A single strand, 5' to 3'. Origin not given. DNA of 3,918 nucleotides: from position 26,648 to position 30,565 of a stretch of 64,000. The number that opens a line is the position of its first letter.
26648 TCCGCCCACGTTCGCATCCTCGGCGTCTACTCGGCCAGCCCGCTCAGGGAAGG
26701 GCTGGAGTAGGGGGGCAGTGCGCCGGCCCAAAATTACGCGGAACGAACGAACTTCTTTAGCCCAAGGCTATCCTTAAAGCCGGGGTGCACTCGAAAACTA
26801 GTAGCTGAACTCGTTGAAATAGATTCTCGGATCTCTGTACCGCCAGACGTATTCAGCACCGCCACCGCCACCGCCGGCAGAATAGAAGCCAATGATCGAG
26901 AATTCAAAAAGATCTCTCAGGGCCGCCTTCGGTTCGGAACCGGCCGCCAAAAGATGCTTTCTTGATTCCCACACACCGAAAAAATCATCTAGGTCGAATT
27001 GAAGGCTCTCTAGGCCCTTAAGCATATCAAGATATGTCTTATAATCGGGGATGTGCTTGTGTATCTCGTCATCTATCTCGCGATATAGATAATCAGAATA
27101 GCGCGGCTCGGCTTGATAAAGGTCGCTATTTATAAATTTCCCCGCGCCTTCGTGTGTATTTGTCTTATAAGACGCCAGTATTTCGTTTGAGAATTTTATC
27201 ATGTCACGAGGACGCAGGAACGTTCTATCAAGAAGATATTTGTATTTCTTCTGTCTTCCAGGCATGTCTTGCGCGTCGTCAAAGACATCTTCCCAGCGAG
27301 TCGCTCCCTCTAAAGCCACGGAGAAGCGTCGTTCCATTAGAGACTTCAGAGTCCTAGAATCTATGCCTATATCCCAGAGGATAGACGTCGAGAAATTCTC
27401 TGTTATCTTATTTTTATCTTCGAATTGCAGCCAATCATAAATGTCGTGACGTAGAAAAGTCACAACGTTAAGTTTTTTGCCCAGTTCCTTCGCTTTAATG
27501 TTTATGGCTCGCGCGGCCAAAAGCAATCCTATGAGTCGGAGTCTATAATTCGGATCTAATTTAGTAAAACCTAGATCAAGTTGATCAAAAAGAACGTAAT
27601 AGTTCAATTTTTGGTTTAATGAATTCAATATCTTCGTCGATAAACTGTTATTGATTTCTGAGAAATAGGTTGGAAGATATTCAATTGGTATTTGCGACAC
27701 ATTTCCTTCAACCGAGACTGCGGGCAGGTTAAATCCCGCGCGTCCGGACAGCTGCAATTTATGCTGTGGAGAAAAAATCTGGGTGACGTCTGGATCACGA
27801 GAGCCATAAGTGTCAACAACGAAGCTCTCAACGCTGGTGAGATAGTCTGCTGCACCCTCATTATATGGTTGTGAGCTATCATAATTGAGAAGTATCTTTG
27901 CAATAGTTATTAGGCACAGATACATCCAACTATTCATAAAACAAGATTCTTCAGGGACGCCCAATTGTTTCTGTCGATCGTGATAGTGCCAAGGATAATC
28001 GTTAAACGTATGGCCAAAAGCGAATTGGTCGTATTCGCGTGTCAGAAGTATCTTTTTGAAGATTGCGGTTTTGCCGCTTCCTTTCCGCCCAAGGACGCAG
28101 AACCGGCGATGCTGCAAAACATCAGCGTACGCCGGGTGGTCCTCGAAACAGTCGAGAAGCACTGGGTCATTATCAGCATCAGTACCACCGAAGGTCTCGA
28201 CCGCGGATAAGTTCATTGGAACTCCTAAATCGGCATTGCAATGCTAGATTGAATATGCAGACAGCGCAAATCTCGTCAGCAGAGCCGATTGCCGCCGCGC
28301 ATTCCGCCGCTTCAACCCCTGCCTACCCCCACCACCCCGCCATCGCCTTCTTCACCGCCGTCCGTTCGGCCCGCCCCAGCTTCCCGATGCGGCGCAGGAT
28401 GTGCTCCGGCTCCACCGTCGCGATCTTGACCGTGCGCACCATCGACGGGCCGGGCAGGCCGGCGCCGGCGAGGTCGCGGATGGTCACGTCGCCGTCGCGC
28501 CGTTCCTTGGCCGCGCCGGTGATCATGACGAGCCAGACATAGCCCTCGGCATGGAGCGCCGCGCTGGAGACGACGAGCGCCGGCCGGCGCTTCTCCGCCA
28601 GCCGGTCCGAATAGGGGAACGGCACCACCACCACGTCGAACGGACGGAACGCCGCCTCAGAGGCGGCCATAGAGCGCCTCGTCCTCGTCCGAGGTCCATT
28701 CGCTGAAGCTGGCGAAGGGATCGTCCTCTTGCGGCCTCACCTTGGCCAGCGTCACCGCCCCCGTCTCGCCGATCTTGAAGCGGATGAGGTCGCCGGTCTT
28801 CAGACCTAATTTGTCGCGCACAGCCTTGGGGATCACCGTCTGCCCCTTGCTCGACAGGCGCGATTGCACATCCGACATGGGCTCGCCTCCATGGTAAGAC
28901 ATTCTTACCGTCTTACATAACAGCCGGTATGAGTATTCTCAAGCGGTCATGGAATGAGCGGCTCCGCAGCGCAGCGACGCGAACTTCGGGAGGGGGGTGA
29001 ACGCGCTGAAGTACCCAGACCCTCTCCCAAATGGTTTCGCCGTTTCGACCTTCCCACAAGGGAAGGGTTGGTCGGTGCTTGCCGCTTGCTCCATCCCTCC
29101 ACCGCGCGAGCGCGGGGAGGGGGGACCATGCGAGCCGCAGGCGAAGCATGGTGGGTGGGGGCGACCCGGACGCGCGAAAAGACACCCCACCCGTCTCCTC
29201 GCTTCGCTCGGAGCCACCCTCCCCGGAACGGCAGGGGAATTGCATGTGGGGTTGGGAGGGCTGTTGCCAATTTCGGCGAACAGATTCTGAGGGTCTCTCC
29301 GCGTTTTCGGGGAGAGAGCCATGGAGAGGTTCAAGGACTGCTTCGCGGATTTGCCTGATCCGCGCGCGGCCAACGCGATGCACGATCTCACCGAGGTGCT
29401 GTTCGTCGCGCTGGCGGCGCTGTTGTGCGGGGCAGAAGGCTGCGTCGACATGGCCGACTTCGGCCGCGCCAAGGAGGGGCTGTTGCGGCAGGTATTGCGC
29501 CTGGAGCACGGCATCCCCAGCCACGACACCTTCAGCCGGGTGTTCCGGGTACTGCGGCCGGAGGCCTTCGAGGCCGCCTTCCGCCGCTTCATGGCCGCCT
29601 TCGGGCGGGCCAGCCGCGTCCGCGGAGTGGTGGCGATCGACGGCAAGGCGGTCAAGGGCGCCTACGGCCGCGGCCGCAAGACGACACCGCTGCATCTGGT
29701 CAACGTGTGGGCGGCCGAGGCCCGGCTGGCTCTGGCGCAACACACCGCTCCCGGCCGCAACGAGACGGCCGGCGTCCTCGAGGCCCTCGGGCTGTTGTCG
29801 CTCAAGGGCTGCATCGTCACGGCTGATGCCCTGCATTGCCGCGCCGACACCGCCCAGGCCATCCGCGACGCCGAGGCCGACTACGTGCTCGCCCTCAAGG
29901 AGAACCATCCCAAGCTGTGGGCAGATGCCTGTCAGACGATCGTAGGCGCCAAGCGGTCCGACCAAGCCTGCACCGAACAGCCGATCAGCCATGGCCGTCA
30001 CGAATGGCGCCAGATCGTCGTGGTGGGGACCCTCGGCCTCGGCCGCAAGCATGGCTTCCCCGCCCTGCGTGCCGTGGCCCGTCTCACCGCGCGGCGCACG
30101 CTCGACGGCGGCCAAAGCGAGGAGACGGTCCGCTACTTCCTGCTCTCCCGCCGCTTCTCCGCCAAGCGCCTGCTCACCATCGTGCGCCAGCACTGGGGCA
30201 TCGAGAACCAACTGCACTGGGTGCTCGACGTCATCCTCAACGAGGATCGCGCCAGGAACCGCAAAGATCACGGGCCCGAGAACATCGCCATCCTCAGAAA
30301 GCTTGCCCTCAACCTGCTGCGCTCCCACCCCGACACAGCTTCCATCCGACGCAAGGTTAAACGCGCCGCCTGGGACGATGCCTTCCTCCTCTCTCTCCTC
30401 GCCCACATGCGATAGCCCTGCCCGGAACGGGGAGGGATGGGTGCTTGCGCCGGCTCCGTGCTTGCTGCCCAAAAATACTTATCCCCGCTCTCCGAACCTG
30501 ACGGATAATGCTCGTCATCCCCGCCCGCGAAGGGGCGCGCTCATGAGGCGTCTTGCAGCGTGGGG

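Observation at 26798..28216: Low-GC orphan P-loop NTPase: candidate undescribed single-gene defence / abortive-infection module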

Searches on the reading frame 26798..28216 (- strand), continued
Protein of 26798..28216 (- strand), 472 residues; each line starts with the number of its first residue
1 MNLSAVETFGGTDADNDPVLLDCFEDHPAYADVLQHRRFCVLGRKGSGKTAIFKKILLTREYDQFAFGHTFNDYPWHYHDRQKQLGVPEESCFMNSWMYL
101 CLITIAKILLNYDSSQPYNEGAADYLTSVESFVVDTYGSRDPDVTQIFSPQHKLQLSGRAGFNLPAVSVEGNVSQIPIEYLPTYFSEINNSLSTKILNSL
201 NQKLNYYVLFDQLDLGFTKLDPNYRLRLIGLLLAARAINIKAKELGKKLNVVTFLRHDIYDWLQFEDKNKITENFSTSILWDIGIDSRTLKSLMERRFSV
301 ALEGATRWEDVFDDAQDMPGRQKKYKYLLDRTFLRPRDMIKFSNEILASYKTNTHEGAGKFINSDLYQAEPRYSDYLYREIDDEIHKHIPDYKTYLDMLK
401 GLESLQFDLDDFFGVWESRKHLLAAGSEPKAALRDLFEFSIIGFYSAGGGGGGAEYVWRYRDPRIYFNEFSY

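Call 101: find_encoding_contigs(protein=P0128, flank=6000, max_places=5)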
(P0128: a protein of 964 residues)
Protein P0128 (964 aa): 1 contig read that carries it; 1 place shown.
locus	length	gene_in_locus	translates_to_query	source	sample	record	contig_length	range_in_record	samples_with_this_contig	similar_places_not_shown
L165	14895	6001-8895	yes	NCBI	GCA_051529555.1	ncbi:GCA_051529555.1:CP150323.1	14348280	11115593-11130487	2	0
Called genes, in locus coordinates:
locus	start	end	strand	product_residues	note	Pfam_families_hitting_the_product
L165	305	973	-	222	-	PF04002:RadC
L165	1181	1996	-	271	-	PF13191:AAA_16, PF13604:AAA_30 (weak), PF13401:AAA_22, PF07728:AAA_5 (faint), PF09848:SLFN-g3_helicase (weak)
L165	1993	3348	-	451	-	PF13565:HTH_32, PF00665:rve, PF13683:rve_3 (weak)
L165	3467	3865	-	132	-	-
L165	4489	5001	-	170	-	PF08281:Sigma70_r4_2 (weak)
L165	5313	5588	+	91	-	PF12844:HTH_19 (faint), PF13560:HTH_31, PF01381:HTH_3, PF13443:HTH_26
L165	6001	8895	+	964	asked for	PF20706:GT4-conflict, PF13439:Glyco_transf_4 (weak), PF13579:Glyco_trans_4_4, PF00534:Glycos_transf_1, PF13692:Glyco_trans_1_4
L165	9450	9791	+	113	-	-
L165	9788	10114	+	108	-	PF05717:TnpB_IS66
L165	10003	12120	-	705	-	PF00239:Resolvase, PF07508:Recombinase, PF13408:Zn_ribbon_recom, PF12728:HTH_17 (faint)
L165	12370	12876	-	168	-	PF13384:HTH_23 (weak), PF13518:HTH_28, PF13551:HTH_29 (weak), PF13565:HTH_32 (weak)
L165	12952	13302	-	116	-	PF17342:DUF5372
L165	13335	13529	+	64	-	-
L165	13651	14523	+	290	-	PF13007:LZ_Tnp_IS66, PF03050:DDE_Tnp_IS66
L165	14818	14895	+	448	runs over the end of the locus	PF13546:DDE_5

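Call 102: find_encoding_contigs(protein=P0204, flank=6000, max_places=5)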
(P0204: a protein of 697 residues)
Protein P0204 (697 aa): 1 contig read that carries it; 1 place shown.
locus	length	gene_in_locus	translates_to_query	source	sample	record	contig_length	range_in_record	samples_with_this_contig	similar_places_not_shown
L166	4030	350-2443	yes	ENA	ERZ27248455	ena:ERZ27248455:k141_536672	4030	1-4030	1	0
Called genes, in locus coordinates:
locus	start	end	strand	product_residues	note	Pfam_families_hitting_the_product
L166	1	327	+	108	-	?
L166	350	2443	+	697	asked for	PF19960:EAD7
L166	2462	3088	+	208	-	-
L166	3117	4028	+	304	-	?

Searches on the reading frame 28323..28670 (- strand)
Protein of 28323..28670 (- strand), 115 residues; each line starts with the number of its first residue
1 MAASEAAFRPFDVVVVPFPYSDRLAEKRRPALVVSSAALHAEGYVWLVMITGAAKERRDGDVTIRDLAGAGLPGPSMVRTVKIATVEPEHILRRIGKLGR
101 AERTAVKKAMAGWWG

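Call 3: search_protein_families(library=pfam, proteins=[window:28323-28670:-], max_evalue=1)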
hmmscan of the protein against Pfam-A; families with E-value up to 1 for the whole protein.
window:28323-28670:- (115 aa): 1 family
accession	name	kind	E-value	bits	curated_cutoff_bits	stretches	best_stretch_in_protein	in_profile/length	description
PF02452.23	PemK_toxin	-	2.1e-14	54.1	23.1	1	10-110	2-105/109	PemK-like, MazF-like toxin of type II toxin-antitoxin system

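Call 4: search_protein_families(library=padloc, proteins=[window:28323-28670:-], max_evalue=1)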
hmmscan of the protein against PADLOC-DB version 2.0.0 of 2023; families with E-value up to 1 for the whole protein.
window:28323-28670:- (115 aa): 0 families

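Call 5: search_protein_families(library=ncbifam, proteins=[window:28323-28670:-], max_evalue=1)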
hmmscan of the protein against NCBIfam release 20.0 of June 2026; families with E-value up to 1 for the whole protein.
window:28323-28670:- (115 aa): 2 families
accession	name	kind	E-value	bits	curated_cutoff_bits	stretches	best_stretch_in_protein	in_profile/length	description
NF007320.0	PRK09812.1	equivalog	0.026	14.6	129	1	25-87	26-89/116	type II toxin-antitoxin system ChpB family toxin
NF004365.0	PRK05738.3-1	equivalog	0.1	12.9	166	1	78-110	54-85/100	50S ribosomal protein L23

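Call 40: find_encoding_contigs(protein=window:28323-28670:-, flank=8000, max_places=10)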
Protein window:28323-28670:- (115 aa): no gene with exactly this product is on record in the collection.

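Call 41: list_cluster_members(proteins=[P0001, window:28323-28670:-, window:26109-26501:-, window:29321-30415:+])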
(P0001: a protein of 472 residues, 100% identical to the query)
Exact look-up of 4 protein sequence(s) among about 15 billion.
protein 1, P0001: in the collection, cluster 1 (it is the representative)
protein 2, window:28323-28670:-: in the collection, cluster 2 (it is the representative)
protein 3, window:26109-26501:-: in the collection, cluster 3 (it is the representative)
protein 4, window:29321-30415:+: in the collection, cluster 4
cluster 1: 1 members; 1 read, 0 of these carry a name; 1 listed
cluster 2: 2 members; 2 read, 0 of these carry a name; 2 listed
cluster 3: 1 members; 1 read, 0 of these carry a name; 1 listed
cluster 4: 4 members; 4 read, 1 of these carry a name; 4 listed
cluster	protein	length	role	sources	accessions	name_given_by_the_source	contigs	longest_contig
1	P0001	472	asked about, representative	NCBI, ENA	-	-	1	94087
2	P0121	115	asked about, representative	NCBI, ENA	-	-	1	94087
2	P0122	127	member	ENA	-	-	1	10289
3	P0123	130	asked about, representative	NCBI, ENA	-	-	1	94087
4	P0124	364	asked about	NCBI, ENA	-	-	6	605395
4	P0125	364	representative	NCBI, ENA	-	-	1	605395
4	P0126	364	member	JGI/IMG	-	predicted transposase YbfD/YdcC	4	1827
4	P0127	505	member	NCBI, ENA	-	-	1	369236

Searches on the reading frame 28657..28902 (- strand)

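Call 3: search_protein_families(library=pfam, proteins=[window:28657-28902:-], max_evalue=1)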
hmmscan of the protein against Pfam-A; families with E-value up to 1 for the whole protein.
window:28657-28902:- (81 aa): 4 families
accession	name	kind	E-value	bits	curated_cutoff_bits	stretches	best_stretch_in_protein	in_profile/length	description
PF15937.10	PrlF_antitoxin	-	7.9e-10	39.2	32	1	14-63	2-51/99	prlF antitoxin for toxin YhaV_toxin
PF04014.23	MazE_antitoxin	-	1.3e-09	38.3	24.7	1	14-57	2-45/48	Antidote-toxin recognition MazE, bacterial antitoxin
PF02359.24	CDC48_N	-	0.057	14.1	35.1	1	12-61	7-53/85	Cell division protein 48 (CDC48), N-terminal domain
PF14250.11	AbrB-like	-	0.1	13.2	25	1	17-46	36-65/70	AbrB-like transcriptional regulator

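Call 4: search_protein_families(library=padloc, proteins=[window:28657-28902:-], max_evalue=1)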
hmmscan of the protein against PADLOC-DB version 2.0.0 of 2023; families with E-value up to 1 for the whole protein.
window:28657-28902:- (81 aa): 0 families

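Call 5: search_protein_families(library=ncbifam, proteins=[window:28657-28902:-], max_evalue=1)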
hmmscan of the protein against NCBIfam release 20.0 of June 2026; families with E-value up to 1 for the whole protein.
window:28657-28902:- (81 aa): 6 families
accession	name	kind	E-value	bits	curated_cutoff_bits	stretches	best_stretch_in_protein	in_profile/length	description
NF007429.0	PRK09974.1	equivalog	4.8e-12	45.8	125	1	10-63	11-64/114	type II toxin-antitoxin system PrlF family antitoxin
TIGR01439.1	lp_hng_hel_AbrB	domain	3.9e-09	36.1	28.3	1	15-43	3-31/44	transcriptional regulator, AbrB family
NF050106.1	TA_MazE_antitoxin_Deino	equivalog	3.5e-07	30.3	65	1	20-66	1-44/65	type II toxin-antitoxin system MazE family antitoxin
NF040962.1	near_HgcAB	equivalog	1.5e-05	24.8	70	1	17-40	11-34/70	HgcAB-associated protein HgcC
TIGR02851.1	spore_V_T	equivalog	0.0031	17.4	235.9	1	14-60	7-53/180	stage V sporulation protein T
TIGR02609.1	doc_partner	hypoth_equivalog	0.0068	16.7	55.9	1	22-78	12-69/74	putative addiction module antidote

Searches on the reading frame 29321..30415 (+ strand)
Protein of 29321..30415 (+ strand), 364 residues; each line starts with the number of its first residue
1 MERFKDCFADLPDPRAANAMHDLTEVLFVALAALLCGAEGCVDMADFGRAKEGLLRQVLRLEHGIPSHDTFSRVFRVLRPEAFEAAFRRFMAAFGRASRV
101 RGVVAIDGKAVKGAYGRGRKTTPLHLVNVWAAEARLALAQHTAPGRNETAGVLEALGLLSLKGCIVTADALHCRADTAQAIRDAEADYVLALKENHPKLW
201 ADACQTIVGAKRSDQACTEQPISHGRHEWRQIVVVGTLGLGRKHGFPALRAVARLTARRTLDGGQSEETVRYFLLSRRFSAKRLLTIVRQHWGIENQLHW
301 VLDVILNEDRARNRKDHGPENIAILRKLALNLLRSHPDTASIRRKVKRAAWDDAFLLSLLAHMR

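Call 3: search_protein_families(library=pfam, proteins=[window:29321-30415:+], max_evalue=1)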
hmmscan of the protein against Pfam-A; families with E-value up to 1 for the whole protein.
window:29321-30415:+ (364 aa): 4 families
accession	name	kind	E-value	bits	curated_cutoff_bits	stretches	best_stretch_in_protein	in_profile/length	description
PF13808.11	DDE_Tnp_1_assoc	-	5.7e-27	94.1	32.3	1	6-91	2-88/88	DDE_Tnp_1-associated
PF01609.27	DDE_Tnp_1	-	6.2e-19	69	23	1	101-332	4-200/200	Transposase DDE domain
PF13701.12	DDE_Tnp_1_4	-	0.0012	17.6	34.7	1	3-85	39-117/435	Transposase DDE domain group 1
PF02944.25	BESS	-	0.22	11.8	21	1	352-364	3-15/35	BESS motif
